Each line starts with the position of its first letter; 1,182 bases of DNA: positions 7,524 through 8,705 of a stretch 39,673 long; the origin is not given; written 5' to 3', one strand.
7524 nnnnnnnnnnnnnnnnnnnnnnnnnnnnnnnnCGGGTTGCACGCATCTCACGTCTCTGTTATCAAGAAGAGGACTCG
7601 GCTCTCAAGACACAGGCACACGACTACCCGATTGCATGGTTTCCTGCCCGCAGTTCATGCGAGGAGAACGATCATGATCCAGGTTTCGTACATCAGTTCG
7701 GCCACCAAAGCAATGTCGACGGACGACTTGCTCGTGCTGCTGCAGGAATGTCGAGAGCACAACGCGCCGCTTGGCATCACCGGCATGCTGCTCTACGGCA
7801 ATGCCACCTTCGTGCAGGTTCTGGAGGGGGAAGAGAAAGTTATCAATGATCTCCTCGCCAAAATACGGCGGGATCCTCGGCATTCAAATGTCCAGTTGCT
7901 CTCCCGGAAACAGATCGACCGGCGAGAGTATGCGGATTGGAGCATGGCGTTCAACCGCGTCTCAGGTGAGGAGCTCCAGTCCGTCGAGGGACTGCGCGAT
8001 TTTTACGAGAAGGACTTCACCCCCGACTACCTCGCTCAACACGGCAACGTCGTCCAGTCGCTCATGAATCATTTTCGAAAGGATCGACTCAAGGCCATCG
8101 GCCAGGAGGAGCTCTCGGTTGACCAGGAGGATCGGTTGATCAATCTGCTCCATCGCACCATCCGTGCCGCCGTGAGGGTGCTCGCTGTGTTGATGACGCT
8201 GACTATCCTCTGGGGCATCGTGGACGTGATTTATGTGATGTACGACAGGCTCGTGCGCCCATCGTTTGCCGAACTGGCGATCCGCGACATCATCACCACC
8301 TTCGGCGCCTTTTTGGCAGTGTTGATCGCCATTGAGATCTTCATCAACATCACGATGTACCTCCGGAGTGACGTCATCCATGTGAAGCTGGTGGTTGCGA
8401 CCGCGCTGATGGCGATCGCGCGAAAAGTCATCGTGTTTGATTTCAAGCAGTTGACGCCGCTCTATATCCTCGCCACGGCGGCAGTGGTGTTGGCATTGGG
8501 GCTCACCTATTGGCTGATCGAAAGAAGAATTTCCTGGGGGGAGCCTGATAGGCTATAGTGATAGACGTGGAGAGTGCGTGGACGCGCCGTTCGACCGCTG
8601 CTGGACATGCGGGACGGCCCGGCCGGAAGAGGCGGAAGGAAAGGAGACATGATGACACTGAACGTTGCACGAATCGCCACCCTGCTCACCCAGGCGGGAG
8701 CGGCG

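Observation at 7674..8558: BLUF flavin photoreceptor domain fused to a PsiE-like integral membrane module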

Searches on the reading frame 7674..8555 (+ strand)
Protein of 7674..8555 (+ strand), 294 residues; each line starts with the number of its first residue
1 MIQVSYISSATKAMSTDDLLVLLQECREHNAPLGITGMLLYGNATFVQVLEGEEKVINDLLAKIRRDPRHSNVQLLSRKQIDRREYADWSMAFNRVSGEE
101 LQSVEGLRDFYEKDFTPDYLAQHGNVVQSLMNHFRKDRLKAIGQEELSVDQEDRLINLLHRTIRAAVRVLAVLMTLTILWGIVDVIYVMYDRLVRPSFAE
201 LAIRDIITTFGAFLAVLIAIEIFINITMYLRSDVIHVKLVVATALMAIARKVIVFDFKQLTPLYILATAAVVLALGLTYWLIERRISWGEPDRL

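Call 3: search_protein_families(library=pfam, proteins=[window:7674-8555:+], max_evalue=1)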
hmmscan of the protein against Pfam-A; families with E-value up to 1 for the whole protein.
window:7674-8555:+ (294 aa): 3 families
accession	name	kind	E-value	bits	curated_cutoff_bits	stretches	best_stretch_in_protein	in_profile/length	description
PF06146.17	PsiE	-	1.2e-36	126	23.9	1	166-285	2-120/122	Phosphate-starvation-inducible E family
PF04940.18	BLUF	-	2.7e-31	108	25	1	1-92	1-92/92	Sensors of blue-light using FAD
PF24787.1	TEX47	-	0.0065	16.6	25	1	23-104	29-116/192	Testis-expressed protein 47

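Call 4: search_protein_families(library=ncbifam, proteins=[window:7674-8555:+], max_evalue=1)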
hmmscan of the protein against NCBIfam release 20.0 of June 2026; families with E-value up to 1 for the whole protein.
window:7674-8555:+ (294 aa): 3 families
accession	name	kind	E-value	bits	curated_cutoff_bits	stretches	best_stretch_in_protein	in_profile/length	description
NF002763.0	PRK02833.1-1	equivalog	0.0069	16.1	138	1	152-278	8-126/143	phosphate-starvation-inducible protein PsiE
TIGR01629.1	rep_II_X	subfamily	0.015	14.2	29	1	82-239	230-383/407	phage/plasmid replication protein, II/X family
NF043039.1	HgcAB_like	equivalog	0.2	11.2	285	1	167-269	179-284/350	HgcAB-like fusion protein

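Call 5: find_homologous_proteins(query=window:7674-8555:+)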
Query window:7674-8555:+ (294 aa): 2310 proteins with E <= 0.001 among 7194 candidates; the best 120 are listed.
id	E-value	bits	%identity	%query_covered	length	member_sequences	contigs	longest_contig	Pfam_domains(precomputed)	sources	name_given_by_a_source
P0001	8.0e-184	628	99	100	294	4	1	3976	PF06146.18,PF04940.19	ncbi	-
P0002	7.4e-166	569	89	100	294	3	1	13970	PF06146.18,PF04940.19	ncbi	-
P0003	4.4e-165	566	88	100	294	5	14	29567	PF06146.18,PF04940.19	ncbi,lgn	-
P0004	5.3e-159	546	85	100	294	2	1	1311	PF06146.18,PF04940.19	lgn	-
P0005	5.0e-135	468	70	100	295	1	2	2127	PF06146.18,PF04940.19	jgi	jgi:uncharacterized membrane protein (DUF373 family)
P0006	1.2e-134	466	70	100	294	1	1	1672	PF06146.18,PF04940.19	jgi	-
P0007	1.2e-134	466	70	100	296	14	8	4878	PF06146.18,PF04940.19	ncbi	-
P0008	2.3e-134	466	70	100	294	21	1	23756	PF06146.18,PF04940.19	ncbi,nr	ncbi:MAG: hypothetical protein NPIRA06_14390 [Nitrospirales bacterium]|nr:MAG: hypothetical protein 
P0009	3.7e-134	465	70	100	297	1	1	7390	PF06146.18,PF04940.19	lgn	-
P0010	1.8e-133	463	69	100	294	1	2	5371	PF06146.18,PF04940.19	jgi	-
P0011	2.2e-133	462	70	100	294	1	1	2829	PF06146.18,PF04940.19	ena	-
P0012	2.4e-133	462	70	100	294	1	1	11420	PF06146.18,PF04940.19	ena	-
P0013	2.7e-133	462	69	100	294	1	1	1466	PF06146.18,PF04940.19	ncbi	ncbi:MAG: BLUF domain-containing protein [Nitrospirales bacterium]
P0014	2.7e-133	462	70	100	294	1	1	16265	PF06146.18,PF04940.19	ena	-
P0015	3.3e-133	462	71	100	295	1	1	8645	PF06146.18,PF04940.19,PF24787.2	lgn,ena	-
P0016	3.3e-133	462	68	100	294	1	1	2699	PF06146.18,PF04940.19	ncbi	-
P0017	3.4e-133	462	69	100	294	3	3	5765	PF06146.18,PF04940.19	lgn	-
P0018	3.7e-133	462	69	100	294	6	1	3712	PF06146.18,PF04940.19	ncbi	-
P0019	4.1e-133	461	69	100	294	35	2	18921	PF06146.18,PF04940.19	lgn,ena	-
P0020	4.8e-133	461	69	100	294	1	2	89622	PF06146.18,PF04940.19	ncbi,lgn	ncbi:MAG: phosphate-starvation-inducible PsiE family protein [Nitrospirales bacterium]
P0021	5.0e-133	461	70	100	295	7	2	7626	PF06146.18,PF04940.19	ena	-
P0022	8.7e-133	460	69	100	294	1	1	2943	PF06146.18,PF04940.19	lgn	-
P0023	1.1e-132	460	69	100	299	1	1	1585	PF06146.18,PF04940.19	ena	-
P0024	1.6e-132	459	70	100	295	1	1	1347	PF06146.18,PF04940.19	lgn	-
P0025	2.2e-132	459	70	100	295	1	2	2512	PF06146.18,PF04940.19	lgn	-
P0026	3.5e-132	458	72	100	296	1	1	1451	PF06146.18,PF04940.19,PF24787.2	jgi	-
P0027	5.6e-132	458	70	100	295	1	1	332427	PF06146.18,PF04940.19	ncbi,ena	-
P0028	5.9e-132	458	70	100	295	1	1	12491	PF06146.18,PF04940.19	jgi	jgi:uncharacterized membrane protein (DUF373 family)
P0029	6.6e-132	457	69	100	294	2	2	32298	PF06146.18,PF04940.19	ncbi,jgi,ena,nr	ncbi:MAG: BLUF domain-containing protein [Nitrospirota bacterium]|nr:BLUF domain-containing protein 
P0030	7.3e-132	457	69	100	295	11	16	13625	PF06146.18,PF04940.19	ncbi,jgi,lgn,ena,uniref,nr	ncbi:phosphate-starvation-inducible PsiE family protein [uncultured Lamprocystis sp.]|jgi:uncharacte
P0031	7.9e-132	457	70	100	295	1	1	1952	PF06146.18,PF04940.19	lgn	-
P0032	8.0e-132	457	70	100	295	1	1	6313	PF06146.18,PF04940.19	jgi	jgi:uncharacterized membrane protein (DUF373 family)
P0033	1.0e-131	457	70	100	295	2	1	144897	PF06146.18,PF04940.19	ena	-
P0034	1.0e-131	457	70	100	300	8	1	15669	PF06146.18,PF04940.19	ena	-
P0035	1.0e-131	457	72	98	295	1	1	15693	PF06146.18,PF04940.19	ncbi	-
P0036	1.5e-131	456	69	100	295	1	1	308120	PF06146.18,PF04940.19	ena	-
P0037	1.7e-131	456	71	99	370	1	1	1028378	PF06146.18,PF04940.19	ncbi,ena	-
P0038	2.2e-131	456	69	100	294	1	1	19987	PF06146.18,PF04940.19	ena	-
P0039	2.4e-131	456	70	99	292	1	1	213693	PF06146.18,PF04940.19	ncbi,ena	-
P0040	2.9e-131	455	70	100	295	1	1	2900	PF06146.18,PF04940.19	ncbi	-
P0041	2.9e-131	455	68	100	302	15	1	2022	PF06146.18,PF04940.19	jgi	jgi:uncharacterized membrane protein (DUF373 family)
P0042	2.9e-131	455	68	100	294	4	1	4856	PF06146.18,PF04940.19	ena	-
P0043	3.1e-131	455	70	98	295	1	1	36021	PF06146.18,PF04940.19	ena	-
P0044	3.2e-131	455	68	100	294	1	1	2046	PF06146.18,PF04940.19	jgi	-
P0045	5.1e-131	455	69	100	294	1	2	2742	PF06146.18,PF04940.19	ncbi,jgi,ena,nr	ncbi:MAG: phosphate-starvation-inducible PsiE family protein [Nitrospirota bacterium]|nr:phosphate-s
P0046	5.3e-131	454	70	100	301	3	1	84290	PF06146.18,PF04940.19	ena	-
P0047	9.6e-131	454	69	100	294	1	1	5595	PF06146.18,PF04940.19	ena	-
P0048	2.1e-130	453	71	99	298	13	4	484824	PF06146.18,PF04940.19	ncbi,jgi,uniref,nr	ncbi:phosphate-starvation-inducible PsiE family protein [Candidatus Thiodictyon syntrophicum]|jgi:un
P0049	4.1e-130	452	70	99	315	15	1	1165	PF06146.18,PF04940.19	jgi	-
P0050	4.9e-130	451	69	100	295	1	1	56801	PF06146.18,PF04940.19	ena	-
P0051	7.2e-130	451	69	100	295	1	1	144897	PF06146.18,PF04940.19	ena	-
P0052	7.7e-130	451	70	99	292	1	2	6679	PF06146.18,PF04940.19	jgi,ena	jgi:uncharacterized membrane protein (DUF373 family)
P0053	8.1e-130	451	68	100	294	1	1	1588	PF06146.18,PF04940.19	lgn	-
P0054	1.2e-129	450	68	100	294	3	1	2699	PF06146.18,PF04940.19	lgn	-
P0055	1.8e-129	449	69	99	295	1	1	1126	PF06146.18,PF04940.19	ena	-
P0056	1.9e-129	449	68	100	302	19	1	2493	PF06146.18,PF04940.19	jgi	jgi:uncharacterized membrane protein (DUF373 family)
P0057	2.1e-129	449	67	100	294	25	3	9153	PF06146.18,PF04940.19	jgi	jgi:uncharacterized membrane protein (DUF373 family)/acylphosphatase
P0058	2.5e-129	449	67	99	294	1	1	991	PF06146.18,PF04940.19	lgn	-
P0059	4.2e-129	448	71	98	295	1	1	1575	PF06146.18,PF04940.19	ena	-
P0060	5.5e-129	448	68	100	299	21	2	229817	PF06146.18,PF04940.19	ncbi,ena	-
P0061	7.1e-129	448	68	100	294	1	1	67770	PF06146.18,PF04940.19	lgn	-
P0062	7.3e-129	447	68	100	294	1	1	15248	PF06146.18,PF04940.19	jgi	-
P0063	3.3e-128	445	69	98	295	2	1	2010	PF06146.18,PF04940.19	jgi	jgi:uncharacterized membrane protein (DUF373 family)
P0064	3.3e-128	445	70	98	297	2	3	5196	PF06146.18,PF04940.19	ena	-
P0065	3.9e-128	445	68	100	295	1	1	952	PF06146.18,PF04940.19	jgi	jgi:uncharacterized membrane protein (DUF373 family)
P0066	4.9e-128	445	66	99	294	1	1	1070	PF06146.18,PF04940.19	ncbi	-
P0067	7.0e-128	444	66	99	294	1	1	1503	PF06146.18,PF04940.19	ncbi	-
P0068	8.4e-128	444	66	100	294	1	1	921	PF06146.18,PF04940.19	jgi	-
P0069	1.9e-127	443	66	100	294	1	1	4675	PF06146.18,PF04940.19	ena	-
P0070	2.0e-127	443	67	99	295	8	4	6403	PF06146.18,PF04940.19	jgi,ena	-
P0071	2.0e-127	443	68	100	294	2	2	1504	PF06146.18,PF04940.19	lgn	-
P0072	2.5e-127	442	69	99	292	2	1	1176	PF06146.18,PF04940.19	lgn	-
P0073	3.0e-127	442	68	97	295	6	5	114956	PF06146.18,PF04940.19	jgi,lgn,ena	-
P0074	3.1e-127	442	68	100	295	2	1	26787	PF06146.18,PF04940.19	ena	-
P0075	3.2e-127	442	67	99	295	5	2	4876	PF06146.18,PF04940.19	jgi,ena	jgi:uncharacterized membrane protein (DUF373 family)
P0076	3.2e-127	442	69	99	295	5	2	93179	PF06146.18,PF04940.19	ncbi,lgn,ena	ncbi:MAG: phosphate-starvation-inducible PsiE family protein [Rhodomicrobium sp.]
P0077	5.2e-127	441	67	100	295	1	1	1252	PF06146.18,PF04940.19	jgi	-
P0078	9.6e-127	441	67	98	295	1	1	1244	PF06146.18,PF04940.19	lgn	-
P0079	1.9e-126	440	67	98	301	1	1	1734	PF06146.18,PF04940.19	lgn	-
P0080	2.0e-126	439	70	95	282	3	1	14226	PF06146.18,PF04940.19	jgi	jgi:uncharacterized membrane protein (DUF373 family)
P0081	2.3e-126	439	65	99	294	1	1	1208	PF06146.18,PF04940.19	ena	-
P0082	2.9e-126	439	69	96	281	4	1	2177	PF06146.18,PF04940.19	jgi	-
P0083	3.4e-126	439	68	99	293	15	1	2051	PF06146.18,PF04940.19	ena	-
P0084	4.4e-126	438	67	100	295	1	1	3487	PF06146.18,PF04940.19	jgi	jgi:uncharacterized membrane protein (DUF373 family)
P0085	4.4e-126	438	65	99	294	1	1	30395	PF06146.18,PF04940.19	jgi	jgi:uncharacterized membrane protein (DUF373 family)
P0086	6.6e-126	438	68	97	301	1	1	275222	PF06146.18,PF04940.19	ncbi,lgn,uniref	ncbi:phosphate-starvation-inducible PsiE family protein [Thioalkalicoccus limnaeus]|uniref:Phosphate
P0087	1.9e-125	436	68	96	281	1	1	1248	PF06146.18,PF04940.19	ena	-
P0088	2.2e-125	436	67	98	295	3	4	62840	PF06146.18,PF04940.19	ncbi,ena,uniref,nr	ncbi:phosphate-starvation-inducible PsiE family protein [uncultured Thiodictyon sp.]|uniref:phosphat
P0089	2.5e-125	436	67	100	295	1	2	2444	PF06146.18,PF04940.19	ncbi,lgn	-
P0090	3.5e-125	435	69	96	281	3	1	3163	PF06146.18,PF04940.19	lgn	-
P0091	4.9e-125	435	65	99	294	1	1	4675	PF06146.18,PF04940.19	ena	-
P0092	5.4e-125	435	68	99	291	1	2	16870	PF06146.18,PF04940.19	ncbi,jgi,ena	jgi:uncharacterized membrane protein (DUF373 family)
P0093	5.5e-125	435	68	98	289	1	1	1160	PF06146.18,PF04940.19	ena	-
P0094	5.6e-125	435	68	99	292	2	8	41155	PF06146.18,PF04940.19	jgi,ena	-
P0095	5.9e-125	435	66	98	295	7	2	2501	PF06146.18,PF04940.19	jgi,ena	jgi:uncharacterized membrane protein (DUF373 family)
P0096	6.1e-125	435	67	98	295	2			PF06146.18,PF04940.19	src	-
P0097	9.1e-125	434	64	99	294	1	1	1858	PF06146.18,PF04940.19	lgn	-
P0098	1.2e-124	434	65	99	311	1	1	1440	PF06146.18,PF04940.19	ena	-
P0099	1.3e-124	434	64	99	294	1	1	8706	PF06146.18,PF04940.19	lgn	-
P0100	1.5e-124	433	69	98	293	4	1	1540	PF06146.18,PF04940.19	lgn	-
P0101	1.7e-124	433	68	99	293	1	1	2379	PF06146.18,PF04940.19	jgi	-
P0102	1.8e-124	433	65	99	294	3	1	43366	PF06146.18,PF04940.19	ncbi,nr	ncbi:MAG TPA: phosphate-starvation-inducible PsiE family protein [Nitrospirales bacterium]|nr:phosph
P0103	2.2e-124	433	67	99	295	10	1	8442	PF06146.18,PF04940.19,PF24787.2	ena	-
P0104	2.5e-124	433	68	96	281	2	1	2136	PF06146.18,PF04940.19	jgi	jgi:uncharacterized membrane protein (DUF373 family)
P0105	3.0e-124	432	67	100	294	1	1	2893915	PF06146.18,PF04940.19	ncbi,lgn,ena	-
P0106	3.1e-124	432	64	99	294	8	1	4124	PF06146.18,PF04940.19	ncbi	-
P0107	3.6e-124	432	67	99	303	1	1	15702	PF06146.18,PF04940.19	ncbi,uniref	ncbi:phosphate-starvation-inducible PsiE family protein [Rhodoplanes sp. SY1]|uniref:phosphate-starv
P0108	3.8e-124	432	66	100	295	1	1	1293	PF06146.18,PF04940.19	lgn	-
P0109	4.5e-124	432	67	99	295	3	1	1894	PF06146.18,PF04940.19,PF24787.2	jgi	jgi:uncharacterized membrane protein (DUF373 family)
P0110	6.5e-124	431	66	100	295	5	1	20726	PF06146.18,PF04940.19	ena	-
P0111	6.7e-124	431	65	99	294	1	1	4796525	PF06146.18,PF04940.19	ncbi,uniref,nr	ncbi:phosphate-starvation-inducible PsiE family protein [Candidatus Nitrospira neomarina]|uniref:Pho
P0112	9.7e-124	431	66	99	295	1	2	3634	PF06146.18,PF04940.19,PF24787.2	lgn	-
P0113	1.1e-123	431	65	99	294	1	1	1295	PF06146.18,PF04940.19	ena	-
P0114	1.1e-123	431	67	99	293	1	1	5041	PF06146.18,PF04940.19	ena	-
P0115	1.2e-123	430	65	99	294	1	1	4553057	PF06146.18,PF04940.19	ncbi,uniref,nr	ncbi:phosphate-starvation-inducible PsiE family protein [Candidatus Nitrospira allomarina]|uniref:Ph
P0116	1.4e-123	430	65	100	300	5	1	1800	PF06146.18,PF04940.19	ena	-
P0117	2.2e-123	430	70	94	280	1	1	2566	PF06146.18,PF04940.19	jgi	jgi:uncharacterized membrane protein (DUF373 family)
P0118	3.0e-123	429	65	99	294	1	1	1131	PF06146.18,PF04940.19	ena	-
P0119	3.6e-123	429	68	95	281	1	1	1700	PF06146.18,PF04940.19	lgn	-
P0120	4.0e-123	429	67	99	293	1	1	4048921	PF06146.18,PF04940.19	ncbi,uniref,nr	ncbi:putative membrane protein [Thioflavicoccus mobilis 8321]|uniref:Putative membrane protein n=1 T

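Call 16: find_related_loci(query=A1, collection=genome_contigs, flank=6000)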
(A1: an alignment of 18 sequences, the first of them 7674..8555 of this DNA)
Query A1 (294 aa) in genome_contigs; peptide patterns used: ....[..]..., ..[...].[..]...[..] (x = any residue, [..] = any of these).
569 stretches matched a pattern; 456 encode a relative of the query (tblastn E <= 1e-3); the best 80 are kept; 80 distinct loci.
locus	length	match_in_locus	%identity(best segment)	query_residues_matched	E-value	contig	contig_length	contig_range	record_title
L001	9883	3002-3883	89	1-294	4e-178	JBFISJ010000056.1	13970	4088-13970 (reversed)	MAG: Nitrospiraceae bacterium isolate Mix_sand13.2021.11.D.64 k141_3726699_length_13970_cov_14.8684, whole genome shotgu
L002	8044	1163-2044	70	1-294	5e-146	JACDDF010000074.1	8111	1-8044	MAG: Nitrospirales bacterium isolate MGR_bin327 SD2899_NODE_2775_length_8111_cov_0.952781, whole genome shotgun sequence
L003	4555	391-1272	70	1-294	2e-148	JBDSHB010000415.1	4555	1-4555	MAG: Nitrospirales bacterium isolate cluster1_bin.266 k127_2771276, whole genome shotgun sequence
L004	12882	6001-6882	70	1-294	4e-145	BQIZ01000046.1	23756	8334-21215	MAG: Nitrospirales bacterium NPIRA06 DNA, sequence046, whole genome shotgun sequence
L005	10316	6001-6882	70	1-294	6e-145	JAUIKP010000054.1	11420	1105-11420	MAG: Nitrospiria bacterium isolate Co_bin.365 NODE_31505_length_11420_cov_1.193217, whole genome shotgun sequence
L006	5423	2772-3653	69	1-294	2e-145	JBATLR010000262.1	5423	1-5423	MAG: Nitrospirales bacterium isolate MFD10474_ilm_asm_bin29 k127_13015, whole genome shotgun sequence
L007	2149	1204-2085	69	1-294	4e-154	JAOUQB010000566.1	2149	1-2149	MAG: Nitrospirota bacterium isolate 8_1_Oct_SF_Bin74 8_1_Oct_SF_Bin74_scaffold_48924_c2, whole genome shotgun sequence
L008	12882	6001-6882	69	1-294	4e-144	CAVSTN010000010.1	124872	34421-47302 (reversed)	MAG: uncultured Nitrospiraceae bacterium isolate MFD05684.bin.2.280 genome assembly, contig: contig_60936, whole genome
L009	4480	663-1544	70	1-294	2e-146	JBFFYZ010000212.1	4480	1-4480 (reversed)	MAG: Nitrospiraceae bacterium isolate Mix_sand01.2020.11.G.13 k141_434660_length_4480_cov_21.2164, whole genome shotgun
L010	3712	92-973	69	1-294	1e-147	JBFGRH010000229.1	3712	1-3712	MAG: Nitrospiraceae bacterium isolate Mix_sand04.2021.02.Z.10 k141_462272_length_3712_cov_10.0000, whole genome shotgun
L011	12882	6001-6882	68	1-294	3e-143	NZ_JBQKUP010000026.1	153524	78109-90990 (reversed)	Nitrospira sp. T9 6587_E_k141_30, whole genome shotgun sequence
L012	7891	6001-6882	68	1-294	2e-142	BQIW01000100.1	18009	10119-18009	MAG: Nitrospirales bacterium NPIRA03 DNA, sequence100, whole genome shotgun sequence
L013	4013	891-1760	72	1-290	1e-145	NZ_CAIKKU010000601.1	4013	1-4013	MAG: uncultured Thiodictyon sp. isolate Loclat_bin-12166, whole genome shotgun sequence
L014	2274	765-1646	68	1-294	3e-151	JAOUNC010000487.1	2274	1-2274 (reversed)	MAG: Nitrospirota bacterium isolate 8_1_July_SF_Bin60 8_1_July_SF_Bin60_scaffold_37277_c1, whole genome shotgun sequence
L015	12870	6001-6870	71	1-290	1e-141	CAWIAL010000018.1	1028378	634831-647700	MAG: uncultured Alphaproteobacteria bacterium isolate MFD01223.bin.1.110 genome assembly, contig: contig_4757, whole gen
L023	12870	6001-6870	69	1-290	6e-140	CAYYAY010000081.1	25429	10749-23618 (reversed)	MAG TPA_asm: uncultured Lamprocystis sp. isolate SRP242652_co2_206 genome assembly, contig: NODE_2229_length_25429_cov_3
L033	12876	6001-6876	65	1-292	1e-134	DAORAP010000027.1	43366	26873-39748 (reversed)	MAG TPA_asm: Nitrospirales bacterium isolate AMR_MDS_0955 NODE_198_length_43366_cov_36.829581, whole genome shotgun sequ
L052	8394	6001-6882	69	1-294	3e-144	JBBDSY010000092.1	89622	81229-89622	MAG: Nitrospirales bacterium isolate LejiaC_50_18 Lejia_C_582_length_89622_cov_10, whole genome shotgun sequence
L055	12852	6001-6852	57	1-284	6e-114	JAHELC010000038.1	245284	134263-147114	MAG: Nitrospinaceae bacterium isolate Ww603 NODE_11_length_245284_cov_5.818427, whole genome shotgun sequence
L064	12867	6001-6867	53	1-285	5e-100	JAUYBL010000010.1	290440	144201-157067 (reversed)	MAG: Methylococcaceae bacterium isolate C19_metabat.bin.4 C19_k141_67418, whole genome shotgun sequence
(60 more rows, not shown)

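Call 22: predict_structure(alignment_id=A1)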
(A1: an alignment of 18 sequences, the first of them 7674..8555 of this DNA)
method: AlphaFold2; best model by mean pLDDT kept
length: 294 residues; sequences in the alignment: 18
mean_pLDDT: 65.0   pTM: 0.44
mean pLDDT of the five models: 65.0, 62.3, 61.9, 57.2, 46.5
residues with pLDDT >= 90: 1; 70-90: 110; 50-70: 124; < 50: 59
segments of 3 or more residues with pLDDT < 50: 142-154, 196-199, 227-240, 248-261, 284-294
pLDDT, mean of each block of 10 residues (from residue 1): 88 81 80 81 86 88 88 86 65 65 67 79 76 69 41 48 64 68 64 52 53 57 52 47 50 44 52 59 48 37
secondary structure, 60 per line:
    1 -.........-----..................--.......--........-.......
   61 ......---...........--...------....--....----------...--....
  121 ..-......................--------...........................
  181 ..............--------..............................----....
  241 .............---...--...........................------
elements in order: E2-10 H16-33 E36-42 E45-52 H54-66 E70-80 E92-95 H98-101 H117-122 H124-145 H154-194 H203-232 H237-253 H262-288

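Call 24: search_solved_structures(query=window:7674-8555:+, max_evalue=1)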
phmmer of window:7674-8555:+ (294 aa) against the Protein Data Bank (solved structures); distinct sequences matched with E-value up to 1: 23.
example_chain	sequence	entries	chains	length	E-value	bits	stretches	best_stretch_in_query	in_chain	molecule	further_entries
1x0p_A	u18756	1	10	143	4.7e-17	66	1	4-111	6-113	hypothetical protein Tll0078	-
8i98_A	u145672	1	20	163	2.2e-16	63.8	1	4-111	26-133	Tll0078 protein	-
2iyg_A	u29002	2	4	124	1.8e-14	57.6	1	2-94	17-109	APPA, ANTIREPRESSOR OF PPSR, SENSOR OF BLUE LIGHT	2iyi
2bun_A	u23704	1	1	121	3e-14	56.8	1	3-94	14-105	APPA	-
1yrx_A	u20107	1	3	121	3.6e-14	56.5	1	1-94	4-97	hypothetical protein Rsph03001874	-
4hh0_A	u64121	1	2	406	2e-13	54.1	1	2-94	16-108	AppA protein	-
2byc_A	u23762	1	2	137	5.8e-13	52.6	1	2-105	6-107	BLUE-LIGHT RECEPTOR OF THE BLUF-FAMILY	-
4hh1_A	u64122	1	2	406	7e-13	52.3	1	4-94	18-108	AppA protein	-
6w6z_A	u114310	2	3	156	2.9e-12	50.3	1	17-94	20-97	BLUF domain-containing protein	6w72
2hfn_A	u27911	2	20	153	1e-11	48.5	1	5-103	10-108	Synechocystis Photoreceptor (Slr1694) | Activator of photopigment and puc expression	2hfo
3mzi_A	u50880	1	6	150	1.9e-11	47.6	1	9-103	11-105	Activator of photopigment and puc expression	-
2kb2_A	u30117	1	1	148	3.5e-10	43.5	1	18-84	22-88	BlrP1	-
3gfx_A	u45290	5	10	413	1.8e-09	41.2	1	18-83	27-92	Klebsiella pneumoniae BlrP1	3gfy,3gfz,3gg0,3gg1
5x4t_A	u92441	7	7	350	1.5e-08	38.1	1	3-92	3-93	Photoactivated adenylyl cyclase | Family 3 adenylate cyclase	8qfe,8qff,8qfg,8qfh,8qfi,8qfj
5x4u_A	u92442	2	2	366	1.6e-08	38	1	3-92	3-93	Photoactivated adenylyl cyclase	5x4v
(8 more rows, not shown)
